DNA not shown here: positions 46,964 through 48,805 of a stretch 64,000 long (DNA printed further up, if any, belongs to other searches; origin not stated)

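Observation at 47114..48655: ImcH-like membrane heptaheme cytochrome (NapC/NirT-related) in the cluster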

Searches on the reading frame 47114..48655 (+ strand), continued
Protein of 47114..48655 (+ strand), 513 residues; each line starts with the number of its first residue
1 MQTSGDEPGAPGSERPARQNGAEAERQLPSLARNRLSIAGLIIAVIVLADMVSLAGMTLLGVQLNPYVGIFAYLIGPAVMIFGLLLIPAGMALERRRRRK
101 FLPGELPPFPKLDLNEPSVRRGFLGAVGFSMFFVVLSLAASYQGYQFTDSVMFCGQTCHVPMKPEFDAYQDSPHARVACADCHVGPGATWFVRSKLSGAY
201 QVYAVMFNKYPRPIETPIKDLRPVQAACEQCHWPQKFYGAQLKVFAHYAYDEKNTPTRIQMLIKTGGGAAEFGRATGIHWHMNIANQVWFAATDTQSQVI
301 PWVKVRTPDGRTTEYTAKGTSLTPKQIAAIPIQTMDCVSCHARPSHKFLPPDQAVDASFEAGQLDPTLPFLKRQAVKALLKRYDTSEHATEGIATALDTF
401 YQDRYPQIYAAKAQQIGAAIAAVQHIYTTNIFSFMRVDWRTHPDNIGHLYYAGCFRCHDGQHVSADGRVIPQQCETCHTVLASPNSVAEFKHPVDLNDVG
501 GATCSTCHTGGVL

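Call 65: find_encoding_contigs(protein=P0058, flank=10000, max_places=1)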
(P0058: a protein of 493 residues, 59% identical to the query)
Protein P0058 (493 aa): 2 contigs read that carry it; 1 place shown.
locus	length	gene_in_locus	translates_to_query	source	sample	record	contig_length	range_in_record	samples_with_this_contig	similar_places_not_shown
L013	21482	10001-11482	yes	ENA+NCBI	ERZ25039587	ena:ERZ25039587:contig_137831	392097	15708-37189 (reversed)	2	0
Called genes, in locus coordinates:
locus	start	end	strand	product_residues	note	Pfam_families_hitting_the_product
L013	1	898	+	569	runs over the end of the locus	PF27537:HoxH (weak), PF00374:NiFeSe_Hases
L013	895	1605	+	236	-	PF01292:Ni_hydr_CYTB, PF14358:DUF4405 (faint)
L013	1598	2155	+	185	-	PF01750:HycI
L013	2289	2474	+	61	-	PF00034:Cytochrom_C (weak), PF13442:Cytochrome_CBB3 (faint)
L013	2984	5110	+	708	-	PF07503:zf-HYPF, PF01300:Sua5_yciO_yrdC, PF17788:HypF_C, PF22521:HypF_C_2, PF01455:HupF_HypC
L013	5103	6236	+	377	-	PF01924:HypD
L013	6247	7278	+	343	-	PF00586:AIRS, PF02769:AIRS_C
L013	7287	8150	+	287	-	PF00378:ECH_1, PF16113:ECH_2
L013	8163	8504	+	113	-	PF01155:HypA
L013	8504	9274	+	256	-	PF02492:cobW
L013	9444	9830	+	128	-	PF00034:Cytochrom_C, PF13442:Cytochrome_CBB3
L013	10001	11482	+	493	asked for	PF03264:Cytochrom_NNT, PF14522:Cytochrome_C7 (faint), PF14537:Cytochrom_c3_2 (faint)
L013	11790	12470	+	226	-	-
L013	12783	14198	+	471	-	PF01120:Alpha_L_fucos, PF16757:Fucosidase_C (weak)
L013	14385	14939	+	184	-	PF01814:Hemerythrin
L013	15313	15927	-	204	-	PF02627:CMD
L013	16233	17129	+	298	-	PF13714:PEP_mutase, PF00463:ICL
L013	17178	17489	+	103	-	-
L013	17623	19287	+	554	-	PF00884:Sulfatase, PF01663:Phosphodiest (faint), PF16347:SGSH_C (weak)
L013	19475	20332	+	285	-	PF03781:FGE-sulfatase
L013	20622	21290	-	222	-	PF00378:ECH_1, PF16113:ECH_2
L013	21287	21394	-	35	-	-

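Call 80: predict_structure(alignment_id=A2)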
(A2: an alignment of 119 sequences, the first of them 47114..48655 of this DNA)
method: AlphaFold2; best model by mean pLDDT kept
length: 513 residues; sequences in the alignment: 119
mean_pLDDT: 82.8   pTM: 0.79
mean pLDDT of the five models: 82.8, 81.7, 80.7, 78.6, 77.0
residues with pLDDT >= 90: 189; 70-90: 246; 50-70: 56; < 50: 22
segments of 3 or more residues with pLDDT < 50: 1-7, 11-16, 18-26
pLDDT, mean of each block of 10 residues (from residue 1): 44 47 54 88 91 85 77 83 92 85 61 83 88 82 77 74 73 78 73 76 83 78 75 74 92 94 77 73 81 92 93 96 96 87 77 96 98 97 94 98 98 98 94 88 87 91 96 88 64 77 84 63
secondary structure, 60 per line:
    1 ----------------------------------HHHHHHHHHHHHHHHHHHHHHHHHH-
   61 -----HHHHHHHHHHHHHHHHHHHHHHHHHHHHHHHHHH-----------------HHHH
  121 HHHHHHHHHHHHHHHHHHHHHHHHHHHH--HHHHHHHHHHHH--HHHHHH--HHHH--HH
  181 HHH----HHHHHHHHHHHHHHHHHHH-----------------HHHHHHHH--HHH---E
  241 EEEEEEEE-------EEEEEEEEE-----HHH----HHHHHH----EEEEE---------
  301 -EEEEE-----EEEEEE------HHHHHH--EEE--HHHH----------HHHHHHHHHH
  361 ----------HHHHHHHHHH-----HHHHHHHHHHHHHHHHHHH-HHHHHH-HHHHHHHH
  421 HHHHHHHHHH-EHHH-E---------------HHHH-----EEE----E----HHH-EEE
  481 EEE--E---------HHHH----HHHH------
elements in order: H35-59 H66-99 H117-148 H151-162 H165-170 H173-176 H179-183 H188-206 H224-231 E240-248 E256-264 H277-282 E287-291 E302-306 E312-317 H324-329 E332-334 H337-340 H351-360 H371-380 H386-404 H406-411 H413-430 H453-456 E462-464 E478-483 H496-499 H504-507

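Call 83: fold_search(model_id=the predicted structure, library=pdb)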
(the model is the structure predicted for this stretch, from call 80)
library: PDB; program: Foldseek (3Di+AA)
matches with E <= 10: 289; with E <= 0.001: 0
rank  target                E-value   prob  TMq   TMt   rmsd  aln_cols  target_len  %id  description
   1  5urm_A                3.9e-01  0.04  0.07  0.03  20.6       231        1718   10  Crystal structure of human BRR2 in complex with T-1206548 (released 2017-07-19)
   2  7os1_B                4.1e-01  0.04  0.07  0.03  19.0       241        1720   10  Cryo-EM structure of Brr2 in complex with Fbp21 (released 2022-02-23)
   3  5urk                  4.5e-01  0.03  0.07  0.03  24.2       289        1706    8  Crystal structure of human BRR2 in complex with T-3935799 (released 2017-07-19)
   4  5nrl_B                5.0e-01  0.04  0.08  0.04  23.2       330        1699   13  Structure of a pre-catalytic spliceosome (released 2017-05-31)
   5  6s8q_B                5.3e-01  0.02  0.08  0.03  22.0       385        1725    8  Human Brr2 Helicase Region in complex with C-tail deleted Jab1 (released 2020-01-22)
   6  5urm_B                5.8e-01  0.03  0.07  0.03  18.6       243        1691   10  Crystal structure of human BRR2 in complex with T-1206548 (released 2017-07-19)
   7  5m52_B                6.1e-01  0.06  0.08  0.03  19.1       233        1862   10  Crystal structure of yeast Brr2 full-lenght in complex with Prp8 Jab1 domain (released 2016-12-07)
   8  4bgd_A                6.8e-01  0.03  0.07  0.04  18.9       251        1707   10  Crystal structure of Brr2 in complex with the Jab1/MPN domain of Prp8 (released 2013-05-29)
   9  4kit_B                7.5e-01  0.03  0.07  0.02  19.4       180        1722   11  Crystal structure of human Brr2 in complex with the Prp8 Jab1/MPN domain (released 2013-06-05)
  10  6qv3                  7.5e-01  0.02  0.09  0.03  22.4       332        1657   10  Crystal structure of the Ski2 RNA-helicase Brr2 from Chaetomium thermophilum bound to ADP (released 2020-01-15)
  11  8ro0_B                7.5e-01  0.02  0.08  0.04  25.8       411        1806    9  Structure of the C. elegans Intron Lariat Spliceosome primed for disassembly (ILS') (released 2024-08-07)
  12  5v6c_A                9.3e-01  0.13  0.08  0.26  14.9       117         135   10  Crystal Structure of the Second beta-Prism Domain of RbmC from V. cholerae (released 2018-01-24)
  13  4f91                  1.1e+00  0.02  0.07  0.03  23.8       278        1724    8  Brr2 Helicase Region (released 2012-10-17)
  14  3rcy_A                1.1e+00  0.05  0.05  0.06  20.1       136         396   13  CRYSTAL STRUCTURE OF Mandelate racemase/muconate lactonizing enzyme-like protein from Roseovarius sp. TM1035 (released 2011-05-18)
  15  7dvq_D                1.1e+00  0.02  0.06  0.02  17.4       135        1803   12  Cryo-EM Structure of the Activated Human Minor Spliceosome (minor Bact Complex) (released 2021-03-31)
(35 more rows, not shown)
